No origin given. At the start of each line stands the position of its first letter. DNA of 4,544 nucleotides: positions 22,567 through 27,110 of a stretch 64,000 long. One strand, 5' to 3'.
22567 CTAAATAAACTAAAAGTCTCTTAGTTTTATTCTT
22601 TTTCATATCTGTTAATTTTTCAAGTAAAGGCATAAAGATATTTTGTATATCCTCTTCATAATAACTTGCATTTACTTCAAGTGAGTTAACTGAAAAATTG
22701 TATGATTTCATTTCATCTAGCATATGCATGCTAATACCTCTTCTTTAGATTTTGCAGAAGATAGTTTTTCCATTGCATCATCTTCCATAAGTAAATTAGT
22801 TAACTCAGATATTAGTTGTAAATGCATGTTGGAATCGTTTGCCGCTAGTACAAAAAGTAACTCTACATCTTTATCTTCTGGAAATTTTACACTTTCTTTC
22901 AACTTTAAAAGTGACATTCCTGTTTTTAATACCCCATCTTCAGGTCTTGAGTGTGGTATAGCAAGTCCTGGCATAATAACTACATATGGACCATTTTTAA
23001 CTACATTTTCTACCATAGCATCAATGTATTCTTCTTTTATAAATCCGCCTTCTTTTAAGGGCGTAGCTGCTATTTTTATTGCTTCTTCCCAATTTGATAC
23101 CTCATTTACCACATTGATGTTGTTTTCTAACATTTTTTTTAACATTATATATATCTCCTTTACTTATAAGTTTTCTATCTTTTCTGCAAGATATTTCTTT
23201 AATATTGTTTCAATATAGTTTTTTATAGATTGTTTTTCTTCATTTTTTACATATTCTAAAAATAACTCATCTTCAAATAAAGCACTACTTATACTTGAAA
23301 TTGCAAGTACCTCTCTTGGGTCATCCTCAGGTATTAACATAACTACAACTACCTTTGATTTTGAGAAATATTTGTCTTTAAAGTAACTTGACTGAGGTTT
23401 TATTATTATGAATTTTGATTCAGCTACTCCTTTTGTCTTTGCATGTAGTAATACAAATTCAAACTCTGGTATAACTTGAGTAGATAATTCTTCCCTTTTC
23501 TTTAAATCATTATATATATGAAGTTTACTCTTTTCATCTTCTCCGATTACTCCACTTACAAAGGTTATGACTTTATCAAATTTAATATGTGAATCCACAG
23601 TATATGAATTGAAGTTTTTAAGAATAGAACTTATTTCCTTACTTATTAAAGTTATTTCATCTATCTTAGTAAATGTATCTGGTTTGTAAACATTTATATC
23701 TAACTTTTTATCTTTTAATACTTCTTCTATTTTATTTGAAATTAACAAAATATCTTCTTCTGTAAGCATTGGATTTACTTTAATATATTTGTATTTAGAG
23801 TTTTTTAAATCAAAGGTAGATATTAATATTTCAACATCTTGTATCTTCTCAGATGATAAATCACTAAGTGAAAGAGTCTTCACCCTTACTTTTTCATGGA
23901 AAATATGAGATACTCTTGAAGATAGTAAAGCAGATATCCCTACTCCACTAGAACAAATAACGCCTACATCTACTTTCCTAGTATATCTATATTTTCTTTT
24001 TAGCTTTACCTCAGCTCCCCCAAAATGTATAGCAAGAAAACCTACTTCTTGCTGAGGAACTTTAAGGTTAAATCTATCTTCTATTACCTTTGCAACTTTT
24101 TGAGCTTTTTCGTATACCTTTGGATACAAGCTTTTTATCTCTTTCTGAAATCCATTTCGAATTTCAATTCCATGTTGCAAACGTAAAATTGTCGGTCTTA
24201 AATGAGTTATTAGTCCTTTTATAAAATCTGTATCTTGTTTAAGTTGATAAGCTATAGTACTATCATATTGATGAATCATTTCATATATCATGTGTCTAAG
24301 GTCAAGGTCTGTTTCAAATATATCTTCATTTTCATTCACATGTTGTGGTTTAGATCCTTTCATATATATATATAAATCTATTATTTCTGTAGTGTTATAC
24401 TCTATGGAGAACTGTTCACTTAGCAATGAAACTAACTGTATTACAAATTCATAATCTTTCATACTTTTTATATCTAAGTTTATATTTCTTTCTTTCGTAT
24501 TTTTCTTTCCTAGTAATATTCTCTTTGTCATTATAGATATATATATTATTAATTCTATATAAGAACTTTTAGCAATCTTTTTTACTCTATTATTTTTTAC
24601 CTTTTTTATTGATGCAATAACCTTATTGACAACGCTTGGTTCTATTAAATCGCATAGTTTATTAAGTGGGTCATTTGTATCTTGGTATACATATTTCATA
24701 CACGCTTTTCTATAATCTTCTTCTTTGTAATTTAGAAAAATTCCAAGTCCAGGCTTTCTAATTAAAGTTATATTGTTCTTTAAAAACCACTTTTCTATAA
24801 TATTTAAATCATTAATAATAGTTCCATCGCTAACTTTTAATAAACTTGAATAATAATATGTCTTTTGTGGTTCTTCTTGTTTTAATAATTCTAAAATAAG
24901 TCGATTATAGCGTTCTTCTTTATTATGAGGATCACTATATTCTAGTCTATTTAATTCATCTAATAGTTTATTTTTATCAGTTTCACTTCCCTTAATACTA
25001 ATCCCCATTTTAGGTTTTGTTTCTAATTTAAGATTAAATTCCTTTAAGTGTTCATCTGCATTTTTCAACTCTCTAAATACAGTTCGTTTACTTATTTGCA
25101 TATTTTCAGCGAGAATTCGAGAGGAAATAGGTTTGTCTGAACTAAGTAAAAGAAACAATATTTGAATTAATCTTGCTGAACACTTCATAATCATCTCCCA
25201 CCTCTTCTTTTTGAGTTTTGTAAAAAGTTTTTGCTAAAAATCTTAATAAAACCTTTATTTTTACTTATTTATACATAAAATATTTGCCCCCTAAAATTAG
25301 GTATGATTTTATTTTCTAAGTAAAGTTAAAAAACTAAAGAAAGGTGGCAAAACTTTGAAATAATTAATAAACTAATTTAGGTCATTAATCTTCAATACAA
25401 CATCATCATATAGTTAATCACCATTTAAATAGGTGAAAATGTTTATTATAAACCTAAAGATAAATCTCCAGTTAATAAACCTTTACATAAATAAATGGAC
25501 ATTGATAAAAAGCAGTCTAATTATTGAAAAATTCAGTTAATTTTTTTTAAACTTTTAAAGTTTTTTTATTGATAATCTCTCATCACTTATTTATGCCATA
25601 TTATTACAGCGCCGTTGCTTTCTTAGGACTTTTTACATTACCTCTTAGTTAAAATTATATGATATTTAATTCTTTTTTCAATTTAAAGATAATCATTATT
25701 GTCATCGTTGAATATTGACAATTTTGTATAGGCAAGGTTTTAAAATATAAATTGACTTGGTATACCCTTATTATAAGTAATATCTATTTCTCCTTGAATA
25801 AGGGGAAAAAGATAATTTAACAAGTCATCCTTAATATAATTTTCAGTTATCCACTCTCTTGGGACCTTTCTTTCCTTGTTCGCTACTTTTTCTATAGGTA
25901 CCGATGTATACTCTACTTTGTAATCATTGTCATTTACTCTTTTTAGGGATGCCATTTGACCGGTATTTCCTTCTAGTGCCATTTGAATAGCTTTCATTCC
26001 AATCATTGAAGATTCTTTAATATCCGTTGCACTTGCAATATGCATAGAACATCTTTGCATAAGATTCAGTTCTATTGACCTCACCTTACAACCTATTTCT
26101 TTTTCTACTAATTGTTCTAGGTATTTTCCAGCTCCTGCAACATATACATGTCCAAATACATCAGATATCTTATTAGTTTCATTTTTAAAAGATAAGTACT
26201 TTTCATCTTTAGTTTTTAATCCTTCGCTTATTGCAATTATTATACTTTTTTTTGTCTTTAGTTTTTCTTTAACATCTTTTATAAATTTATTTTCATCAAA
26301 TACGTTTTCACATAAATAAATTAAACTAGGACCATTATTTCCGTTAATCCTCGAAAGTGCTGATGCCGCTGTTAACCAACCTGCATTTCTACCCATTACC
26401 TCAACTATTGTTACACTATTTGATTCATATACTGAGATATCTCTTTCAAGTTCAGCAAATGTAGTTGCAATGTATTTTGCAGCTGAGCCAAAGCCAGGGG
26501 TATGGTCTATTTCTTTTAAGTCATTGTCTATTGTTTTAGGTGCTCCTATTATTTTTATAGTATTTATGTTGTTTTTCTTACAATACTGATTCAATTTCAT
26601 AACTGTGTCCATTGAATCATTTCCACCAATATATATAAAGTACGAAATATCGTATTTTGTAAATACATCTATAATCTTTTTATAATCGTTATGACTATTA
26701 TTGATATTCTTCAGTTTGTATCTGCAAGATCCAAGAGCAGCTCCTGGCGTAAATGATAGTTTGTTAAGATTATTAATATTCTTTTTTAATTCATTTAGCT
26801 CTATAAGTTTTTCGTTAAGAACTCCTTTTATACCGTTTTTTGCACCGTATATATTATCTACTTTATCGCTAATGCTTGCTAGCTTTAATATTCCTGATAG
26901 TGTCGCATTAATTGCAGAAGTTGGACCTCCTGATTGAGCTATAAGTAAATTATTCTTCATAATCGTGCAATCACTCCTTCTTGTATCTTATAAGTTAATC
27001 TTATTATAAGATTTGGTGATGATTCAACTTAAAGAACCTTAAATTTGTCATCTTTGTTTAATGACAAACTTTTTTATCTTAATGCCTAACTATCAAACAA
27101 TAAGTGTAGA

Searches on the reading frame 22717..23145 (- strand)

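Call 46: search_protein_families(library=pfam, proteins=[window:22717-23145:-], max_evalue=1e-8)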
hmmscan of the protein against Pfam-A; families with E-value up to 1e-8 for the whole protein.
window:22717-23145:- (142 aa): 1 family
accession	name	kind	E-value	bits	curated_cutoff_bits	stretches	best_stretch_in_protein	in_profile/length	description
PF00359.27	PTS_EIIA_2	-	3.2e-36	124.9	27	1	7-141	5-141/144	Phosphoenolpyruvate-dependent sugar phosphotransferase system, EIIA 2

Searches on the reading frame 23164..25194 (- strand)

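Call 46: search_protein_families(library=pfam, proteins=[window:23164-25194:-], max_evalue=1e-8)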
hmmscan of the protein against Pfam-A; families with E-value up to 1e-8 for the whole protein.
window:23164-25194:- (676 aa): 2 families
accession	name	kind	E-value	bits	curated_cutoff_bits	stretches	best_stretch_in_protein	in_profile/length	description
PF00874.25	PRD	-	7e-29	100.4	23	1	305-394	2-90/90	PRD domain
PF08279.18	HTH_11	-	3.4e-11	43.3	25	0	8-64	1-53/55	HTH domain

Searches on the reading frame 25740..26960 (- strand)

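Call 46: search_protein_families(library=pfam, proteins=[window:25740-26960:-], max_evalue=1e-8)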
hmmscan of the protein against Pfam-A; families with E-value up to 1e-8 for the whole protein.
window:25740-26960:- (406 aa): 1 family
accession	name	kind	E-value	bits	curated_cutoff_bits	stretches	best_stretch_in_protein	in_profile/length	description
PF00365.25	PFK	-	3.7e-57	194.2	30.9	1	5-327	2-276/277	Phosphofructokinase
